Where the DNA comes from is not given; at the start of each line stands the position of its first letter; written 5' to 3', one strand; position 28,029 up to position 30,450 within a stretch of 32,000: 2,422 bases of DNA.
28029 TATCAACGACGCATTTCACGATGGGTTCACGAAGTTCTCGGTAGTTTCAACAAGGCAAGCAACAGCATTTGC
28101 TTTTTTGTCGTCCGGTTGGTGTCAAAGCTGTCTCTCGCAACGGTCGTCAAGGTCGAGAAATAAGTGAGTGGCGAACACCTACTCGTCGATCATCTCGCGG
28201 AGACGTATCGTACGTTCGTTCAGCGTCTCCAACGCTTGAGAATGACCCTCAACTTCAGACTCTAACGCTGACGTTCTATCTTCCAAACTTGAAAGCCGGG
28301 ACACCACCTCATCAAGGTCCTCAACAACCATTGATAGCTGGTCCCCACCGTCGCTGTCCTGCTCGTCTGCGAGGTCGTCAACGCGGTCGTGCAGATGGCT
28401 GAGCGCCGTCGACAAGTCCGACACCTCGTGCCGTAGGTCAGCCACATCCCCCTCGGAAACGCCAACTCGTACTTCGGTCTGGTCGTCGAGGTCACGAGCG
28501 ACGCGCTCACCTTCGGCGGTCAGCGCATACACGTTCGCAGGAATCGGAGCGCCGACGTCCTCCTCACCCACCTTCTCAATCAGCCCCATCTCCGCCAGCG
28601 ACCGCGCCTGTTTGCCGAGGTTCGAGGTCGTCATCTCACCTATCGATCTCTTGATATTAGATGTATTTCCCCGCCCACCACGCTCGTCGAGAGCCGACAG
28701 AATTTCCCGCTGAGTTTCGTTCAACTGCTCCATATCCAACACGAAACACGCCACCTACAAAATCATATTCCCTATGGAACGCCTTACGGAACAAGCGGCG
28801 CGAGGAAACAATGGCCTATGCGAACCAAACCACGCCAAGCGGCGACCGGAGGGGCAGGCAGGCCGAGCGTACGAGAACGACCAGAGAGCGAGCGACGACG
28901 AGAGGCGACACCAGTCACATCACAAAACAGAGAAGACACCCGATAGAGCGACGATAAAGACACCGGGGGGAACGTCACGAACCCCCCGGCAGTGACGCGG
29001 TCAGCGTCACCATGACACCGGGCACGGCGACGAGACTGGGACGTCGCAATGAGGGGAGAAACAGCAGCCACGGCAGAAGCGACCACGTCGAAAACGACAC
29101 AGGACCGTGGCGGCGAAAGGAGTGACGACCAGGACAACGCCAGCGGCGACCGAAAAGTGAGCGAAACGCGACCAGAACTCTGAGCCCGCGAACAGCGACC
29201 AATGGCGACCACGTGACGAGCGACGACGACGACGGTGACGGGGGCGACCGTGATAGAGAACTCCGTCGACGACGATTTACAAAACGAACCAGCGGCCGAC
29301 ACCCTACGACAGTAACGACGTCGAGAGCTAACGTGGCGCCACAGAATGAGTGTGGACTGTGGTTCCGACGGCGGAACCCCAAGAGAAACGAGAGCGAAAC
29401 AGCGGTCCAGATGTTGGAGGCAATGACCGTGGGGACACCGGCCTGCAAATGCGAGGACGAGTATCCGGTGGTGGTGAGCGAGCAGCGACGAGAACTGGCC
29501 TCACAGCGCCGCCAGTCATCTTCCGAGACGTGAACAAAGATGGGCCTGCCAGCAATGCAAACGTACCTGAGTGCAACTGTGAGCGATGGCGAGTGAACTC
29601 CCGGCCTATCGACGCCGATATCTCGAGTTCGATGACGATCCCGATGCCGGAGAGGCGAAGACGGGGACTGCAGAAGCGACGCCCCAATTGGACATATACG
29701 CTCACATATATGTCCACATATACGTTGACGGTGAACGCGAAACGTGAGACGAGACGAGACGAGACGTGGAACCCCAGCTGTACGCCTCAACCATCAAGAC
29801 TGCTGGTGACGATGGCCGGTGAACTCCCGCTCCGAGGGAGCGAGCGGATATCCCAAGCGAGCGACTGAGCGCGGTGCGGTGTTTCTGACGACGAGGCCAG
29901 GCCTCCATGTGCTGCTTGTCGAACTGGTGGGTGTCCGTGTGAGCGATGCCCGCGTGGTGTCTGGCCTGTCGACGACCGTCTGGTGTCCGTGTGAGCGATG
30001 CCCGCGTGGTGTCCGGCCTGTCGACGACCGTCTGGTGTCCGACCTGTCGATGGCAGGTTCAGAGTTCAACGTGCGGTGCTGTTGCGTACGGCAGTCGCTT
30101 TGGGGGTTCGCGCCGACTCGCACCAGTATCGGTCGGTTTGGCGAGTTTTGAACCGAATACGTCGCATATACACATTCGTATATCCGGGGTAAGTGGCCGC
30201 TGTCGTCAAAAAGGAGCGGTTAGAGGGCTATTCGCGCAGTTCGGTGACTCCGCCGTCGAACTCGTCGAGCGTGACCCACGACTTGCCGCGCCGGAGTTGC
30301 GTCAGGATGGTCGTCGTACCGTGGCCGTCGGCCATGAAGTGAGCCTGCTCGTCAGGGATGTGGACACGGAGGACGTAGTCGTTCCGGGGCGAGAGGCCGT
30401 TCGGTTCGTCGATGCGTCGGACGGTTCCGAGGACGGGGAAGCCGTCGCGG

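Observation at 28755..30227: About 1.4 kb without a credible gene, including a ~550-nt tract with only ~7% T on the plus strand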

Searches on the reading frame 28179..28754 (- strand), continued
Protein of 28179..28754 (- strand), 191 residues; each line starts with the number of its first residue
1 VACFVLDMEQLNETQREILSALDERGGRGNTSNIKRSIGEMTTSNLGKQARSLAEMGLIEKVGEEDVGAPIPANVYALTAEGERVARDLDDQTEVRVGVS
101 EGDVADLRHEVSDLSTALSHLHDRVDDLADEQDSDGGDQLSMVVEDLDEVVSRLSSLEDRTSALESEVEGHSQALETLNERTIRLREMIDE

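Call 95: find_encoding_contigs(protein=P0019, flank=5000, max_places=2)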
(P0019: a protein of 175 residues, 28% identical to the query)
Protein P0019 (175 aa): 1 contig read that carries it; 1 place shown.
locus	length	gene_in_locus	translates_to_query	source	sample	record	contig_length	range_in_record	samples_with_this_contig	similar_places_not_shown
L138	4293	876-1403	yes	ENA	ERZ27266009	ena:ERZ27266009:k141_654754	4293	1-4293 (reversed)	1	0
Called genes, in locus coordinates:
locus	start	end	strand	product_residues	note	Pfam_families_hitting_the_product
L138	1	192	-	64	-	?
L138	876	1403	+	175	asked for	-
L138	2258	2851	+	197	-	PF00994:MoCF_biosynth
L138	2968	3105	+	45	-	-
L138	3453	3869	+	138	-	PF03733:YccF (faint)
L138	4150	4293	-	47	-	?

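Call 96: find_encoding_contigs(protein=P0027, flank=5000, max_places=2)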
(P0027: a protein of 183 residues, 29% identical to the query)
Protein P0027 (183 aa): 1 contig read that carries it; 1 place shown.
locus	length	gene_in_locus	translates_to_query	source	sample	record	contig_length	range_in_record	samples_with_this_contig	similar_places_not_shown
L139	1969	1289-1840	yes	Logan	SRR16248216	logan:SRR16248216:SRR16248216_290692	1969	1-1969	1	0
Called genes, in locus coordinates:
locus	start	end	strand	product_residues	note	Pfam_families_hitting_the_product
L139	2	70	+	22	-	?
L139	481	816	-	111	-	PF24035:DUF7344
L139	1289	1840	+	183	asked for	-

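Call 97: find_encoding_contigs(protein=P0025, flank=5000, max_places=2)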
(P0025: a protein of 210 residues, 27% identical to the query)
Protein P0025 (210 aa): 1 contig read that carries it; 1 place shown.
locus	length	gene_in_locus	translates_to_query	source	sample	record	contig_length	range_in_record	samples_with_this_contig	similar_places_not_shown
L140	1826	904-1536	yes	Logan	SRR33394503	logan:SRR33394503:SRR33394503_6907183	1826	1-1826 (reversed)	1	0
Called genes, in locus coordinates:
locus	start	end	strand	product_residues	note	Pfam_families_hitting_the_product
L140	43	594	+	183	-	-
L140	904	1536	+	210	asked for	-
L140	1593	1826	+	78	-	?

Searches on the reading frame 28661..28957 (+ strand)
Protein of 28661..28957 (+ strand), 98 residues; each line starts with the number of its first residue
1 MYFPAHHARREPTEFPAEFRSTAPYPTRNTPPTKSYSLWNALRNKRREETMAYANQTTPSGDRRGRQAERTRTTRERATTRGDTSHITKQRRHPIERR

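Call 53: search_protein_families(library=pfam, proteins=[window:28661-28957:+], max_evalue=0.01)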
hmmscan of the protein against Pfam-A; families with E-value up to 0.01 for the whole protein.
window:28661-28957:+ (98 aa): 0 families

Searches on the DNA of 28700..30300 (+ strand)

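Call 5: search_dna_similar(query=window:28700-30300:+, collection=plasmids, mode=distant)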
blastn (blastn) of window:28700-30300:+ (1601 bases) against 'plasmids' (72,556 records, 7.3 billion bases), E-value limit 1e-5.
Records with a match: 1; places in all: 1; records where one place covers at least 80% of the query: 1.
Best place of each record, by identity: 90-95% 1.
By first word of the organism name: Haloferax 1.
By predicted mobility (MOB-suite, as given by PLSDB): non-mobilizable 1.
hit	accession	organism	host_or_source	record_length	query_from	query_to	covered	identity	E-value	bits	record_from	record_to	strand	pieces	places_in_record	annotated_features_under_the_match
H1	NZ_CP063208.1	Haloferax gibbonsii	cultured ...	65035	1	1601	100%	93.7%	0e+0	2464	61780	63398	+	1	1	hypothetical protein | chromosome segregation protein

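Call 6: search_dna_similar(query=window:28700-30300:+, collection=phages, mode=distant)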
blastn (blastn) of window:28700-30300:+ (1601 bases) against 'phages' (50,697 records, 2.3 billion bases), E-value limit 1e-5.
No match.

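Call 8: get_annotated_region(hit=H1, flank=6000)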
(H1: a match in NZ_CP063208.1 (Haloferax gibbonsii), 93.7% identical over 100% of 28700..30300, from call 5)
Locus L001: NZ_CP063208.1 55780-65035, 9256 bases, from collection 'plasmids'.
description: Haloferax gibbonsii strain LR2-5 plasmid pHGLR3, complete sequence
organism: Haloferax gibbonsii (NCBI taxid 35746)
taxonomy: Archaea; Euryarchaeota; Halobacteria; Halobacteriales; Haloferacaceae; Haloferax; Haloferax gibbonsii
host: -; source: cultured organism,water(purple)/sediment(white); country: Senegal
typing (MOB-suite, as given by PLSDB): non-mobilizable
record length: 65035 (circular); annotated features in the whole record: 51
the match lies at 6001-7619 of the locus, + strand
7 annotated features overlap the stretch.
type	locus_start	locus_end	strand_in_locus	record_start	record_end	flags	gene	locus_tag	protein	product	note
CDS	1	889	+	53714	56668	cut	-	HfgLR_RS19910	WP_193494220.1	transfer complex protein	-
CDS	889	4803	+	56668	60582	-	-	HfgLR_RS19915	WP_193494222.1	type IV secretion system DNA-binding domain-containing protein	-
CDS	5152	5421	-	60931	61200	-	-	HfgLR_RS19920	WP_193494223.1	hypothetical protein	-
CDS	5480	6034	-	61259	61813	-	-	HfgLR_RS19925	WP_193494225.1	chromosome segregation protein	-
CDS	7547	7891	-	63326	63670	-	-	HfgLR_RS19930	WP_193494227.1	hypothetical protein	-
CDS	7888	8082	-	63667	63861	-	-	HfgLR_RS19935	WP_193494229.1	hypothetical protein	-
CDS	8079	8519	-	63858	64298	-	-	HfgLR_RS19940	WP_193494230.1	hypothetical protein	-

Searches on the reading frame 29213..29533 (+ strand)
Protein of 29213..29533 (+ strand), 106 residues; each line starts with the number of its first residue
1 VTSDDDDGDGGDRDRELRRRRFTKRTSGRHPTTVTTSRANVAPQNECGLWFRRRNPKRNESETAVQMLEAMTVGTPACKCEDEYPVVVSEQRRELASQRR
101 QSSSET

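Call 53: search_protein_families(library=pfam, proteins=[window:29213-29533:+], max_evalue=0.01)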
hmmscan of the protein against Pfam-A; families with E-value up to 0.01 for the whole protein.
window:29213-29533:+ (106 aa): 0 families

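Call 100: search_protein_representatives(protein=window:29213-29533:+)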
Query: 106 residues. Proteins with E-value up to 0.001 (for the whole library): 2; up to 1e-10: 1; up to 1e-30: 1. The best 2 are listed.
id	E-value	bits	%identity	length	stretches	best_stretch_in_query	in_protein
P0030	1.0e-63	227.8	100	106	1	1-106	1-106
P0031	1.0e-05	41.8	27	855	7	41-82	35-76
